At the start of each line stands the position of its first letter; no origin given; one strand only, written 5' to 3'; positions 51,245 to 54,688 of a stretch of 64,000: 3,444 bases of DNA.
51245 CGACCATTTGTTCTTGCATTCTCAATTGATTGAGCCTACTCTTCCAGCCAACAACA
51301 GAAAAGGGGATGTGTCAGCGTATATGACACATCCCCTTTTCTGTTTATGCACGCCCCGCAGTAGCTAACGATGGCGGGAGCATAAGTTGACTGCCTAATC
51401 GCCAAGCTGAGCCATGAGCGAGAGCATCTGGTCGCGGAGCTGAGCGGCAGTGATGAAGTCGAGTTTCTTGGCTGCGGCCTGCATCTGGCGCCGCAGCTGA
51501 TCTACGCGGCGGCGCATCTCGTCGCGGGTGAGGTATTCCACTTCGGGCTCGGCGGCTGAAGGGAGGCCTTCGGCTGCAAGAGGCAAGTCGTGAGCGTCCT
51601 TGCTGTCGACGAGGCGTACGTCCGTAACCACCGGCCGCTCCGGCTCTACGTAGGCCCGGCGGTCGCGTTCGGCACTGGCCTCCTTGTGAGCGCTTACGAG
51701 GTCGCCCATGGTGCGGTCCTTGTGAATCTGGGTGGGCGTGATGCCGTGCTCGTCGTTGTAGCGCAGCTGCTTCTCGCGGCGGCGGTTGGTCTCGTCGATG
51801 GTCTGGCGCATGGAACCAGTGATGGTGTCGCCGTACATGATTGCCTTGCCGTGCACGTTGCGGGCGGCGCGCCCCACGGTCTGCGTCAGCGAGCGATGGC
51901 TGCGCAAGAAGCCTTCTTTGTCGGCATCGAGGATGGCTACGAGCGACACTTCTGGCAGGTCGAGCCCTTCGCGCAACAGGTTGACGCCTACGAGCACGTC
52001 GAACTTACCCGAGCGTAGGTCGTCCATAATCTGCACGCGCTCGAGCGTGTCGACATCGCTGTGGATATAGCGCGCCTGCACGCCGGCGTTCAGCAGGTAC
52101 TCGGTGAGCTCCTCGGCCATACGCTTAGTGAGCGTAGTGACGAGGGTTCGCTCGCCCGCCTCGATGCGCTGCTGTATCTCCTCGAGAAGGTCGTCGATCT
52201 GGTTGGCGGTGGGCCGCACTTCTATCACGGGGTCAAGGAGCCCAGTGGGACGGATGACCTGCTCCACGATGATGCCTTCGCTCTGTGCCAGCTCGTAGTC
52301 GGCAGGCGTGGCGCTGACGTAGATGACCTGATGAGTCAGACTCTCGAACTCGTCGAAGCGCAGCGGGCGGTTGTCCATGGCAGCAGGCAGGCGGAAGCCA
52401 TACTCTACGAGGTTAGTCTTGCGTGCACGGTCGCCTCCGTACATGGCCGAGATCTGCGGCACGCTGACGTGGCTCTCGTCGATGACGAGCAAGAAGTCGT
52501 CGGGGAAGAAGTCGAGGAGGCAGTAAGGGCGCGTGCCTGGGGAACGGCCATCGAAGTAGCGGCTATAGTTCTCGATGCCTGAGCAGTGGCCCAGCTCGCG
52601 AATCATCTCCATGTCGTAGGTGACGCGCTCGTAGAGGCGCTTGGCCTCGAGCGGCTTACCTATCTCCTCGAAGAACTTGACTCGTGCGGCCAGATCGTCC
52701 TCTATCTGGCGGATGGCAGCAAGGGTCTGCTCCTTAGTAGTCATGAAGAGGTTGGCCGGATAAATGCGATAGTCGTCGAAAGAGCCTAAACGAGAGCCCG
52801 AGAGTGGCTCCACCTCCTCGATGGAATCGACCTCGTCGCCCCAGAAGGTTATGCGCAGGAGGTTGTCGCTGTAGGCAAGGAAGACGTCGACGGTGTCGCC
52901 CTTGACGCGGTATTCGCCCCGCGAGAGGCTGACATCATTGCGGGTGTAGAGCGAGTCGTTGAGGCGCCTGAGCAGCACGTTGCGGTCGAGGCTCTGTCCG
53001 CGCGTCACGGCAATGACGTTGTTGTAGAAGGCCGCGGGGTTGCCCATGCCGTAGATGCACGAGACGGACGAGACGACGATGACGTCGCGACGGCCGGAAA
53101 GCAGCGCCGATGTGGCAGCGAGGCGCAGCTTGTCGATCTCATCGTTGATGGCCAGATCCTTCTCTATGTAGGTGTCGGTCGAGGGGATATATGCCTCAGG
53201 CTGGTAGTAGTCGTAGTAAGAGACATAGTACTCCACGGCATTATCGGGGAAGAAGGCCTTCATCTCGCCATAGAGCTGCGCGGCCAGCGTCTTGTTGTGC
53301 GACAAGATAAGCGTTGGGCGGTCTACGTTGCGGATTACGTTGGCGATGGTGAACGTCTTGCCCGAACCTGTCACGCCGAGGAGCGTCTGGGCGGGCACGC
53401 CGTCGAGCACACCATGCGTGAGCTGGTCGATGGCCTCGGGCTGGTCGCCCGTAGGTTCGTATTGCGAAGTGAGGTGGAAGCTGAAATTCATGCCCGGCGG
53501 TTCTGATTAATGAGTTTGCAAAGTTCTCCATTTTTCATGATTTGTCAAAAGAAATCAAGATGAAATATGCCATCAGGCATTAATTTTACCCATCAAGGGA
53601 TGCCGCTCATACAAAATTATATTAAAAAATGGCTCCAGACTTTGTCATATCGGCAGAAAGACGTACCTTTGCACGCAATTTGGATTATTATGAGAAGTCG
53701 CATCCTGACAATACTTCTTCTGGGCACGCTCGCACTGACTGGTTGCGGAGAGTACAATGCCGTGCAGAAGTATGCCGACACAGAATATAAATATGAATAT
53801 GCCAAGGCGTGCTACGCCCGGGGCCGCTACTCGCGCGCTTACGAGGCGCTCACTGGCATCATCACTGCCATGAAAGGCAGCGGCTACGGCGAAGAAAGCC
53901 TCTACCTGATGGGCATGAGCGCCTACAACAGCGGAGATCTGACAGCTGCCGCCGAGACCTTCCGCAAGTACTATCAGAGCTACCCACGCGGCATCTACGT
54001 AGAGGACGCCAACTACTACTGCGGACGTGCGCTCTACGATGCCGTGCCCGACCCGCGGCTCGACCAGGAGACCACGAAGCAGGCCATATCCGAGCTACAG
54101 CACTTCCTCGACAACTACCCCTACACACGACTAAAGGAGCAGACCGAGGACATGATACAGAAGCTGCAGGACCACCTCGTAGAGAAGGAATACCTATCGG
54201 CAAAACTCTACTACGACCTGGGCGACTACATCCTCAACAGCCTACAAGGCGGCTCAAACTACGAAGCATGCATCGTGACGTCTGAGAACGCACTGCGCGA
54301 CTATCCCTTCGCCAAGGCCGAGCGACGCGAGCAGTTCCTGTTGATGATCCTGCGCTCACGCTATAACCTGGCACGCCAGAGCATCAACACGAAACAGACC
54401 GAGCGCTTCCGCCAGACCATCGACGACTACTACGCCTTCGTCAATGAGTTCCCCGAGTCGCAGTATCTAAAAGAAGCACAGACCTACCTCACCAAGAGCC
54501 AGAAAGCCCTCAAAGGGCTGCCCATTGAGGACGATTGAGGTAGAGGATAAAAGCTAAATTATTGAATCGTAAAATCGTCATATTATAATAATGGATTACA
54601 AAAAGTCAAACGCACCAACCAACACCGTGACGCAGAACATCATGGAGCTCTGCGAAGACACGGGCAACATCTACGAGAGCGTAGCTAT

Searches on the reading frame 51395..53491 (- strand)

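Call 66: search_protein_families(library=pfam, proteins=[window:51395-53491:-], max_evalue=0.00001)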
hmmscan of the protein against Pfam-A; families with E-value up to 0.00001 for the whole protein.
window:51395-53491:- (698 aa): 5 families
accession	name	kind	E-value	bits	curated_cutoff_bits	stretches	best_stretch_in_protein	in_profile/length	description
PF17757.6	UvrB_inter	-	1.8e-29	102.1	22.9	1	161-249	2-91/91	UvrB interaction domain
PF00271.37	Helicase_C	-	3.1e-21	76.1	23.5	1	432-545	3-109/110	Helicase conserved C-terminal domain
PF12344.14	UvrB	-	1.6e-20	73.1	27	1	552-592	1-41/43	Ultra-violet resistance protein B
PF04851.21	ResIII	-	6.6e-08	33.1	22.5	1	12-87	3-83/164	Type III restriction enzyme, res subunit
PF02151.25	UVR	-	1.3e-06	28.4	21.5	1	661-692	2-33/36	UvrB/uvrC motif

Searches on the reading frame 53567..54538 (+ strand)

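Call 66: search_protein_families(library=pfam, proteins=[window:53567-54538:+], max_evalue=0.00001)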
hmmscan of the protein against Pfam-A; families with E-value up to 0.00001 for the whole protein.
window:53567-54538:+ (323 aa): 2 families
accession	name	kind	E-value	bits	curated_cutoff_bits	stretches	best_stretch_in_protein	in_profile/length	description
PF13525.12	YfiO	-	1.3e-17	64.7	25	1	75-222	8-158/203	Outer membrane lipoprotein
PF13174.12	TPR_6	-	8.5e-06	26.5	26.3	0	110-140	1-31/33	Tetratricopeptide repeat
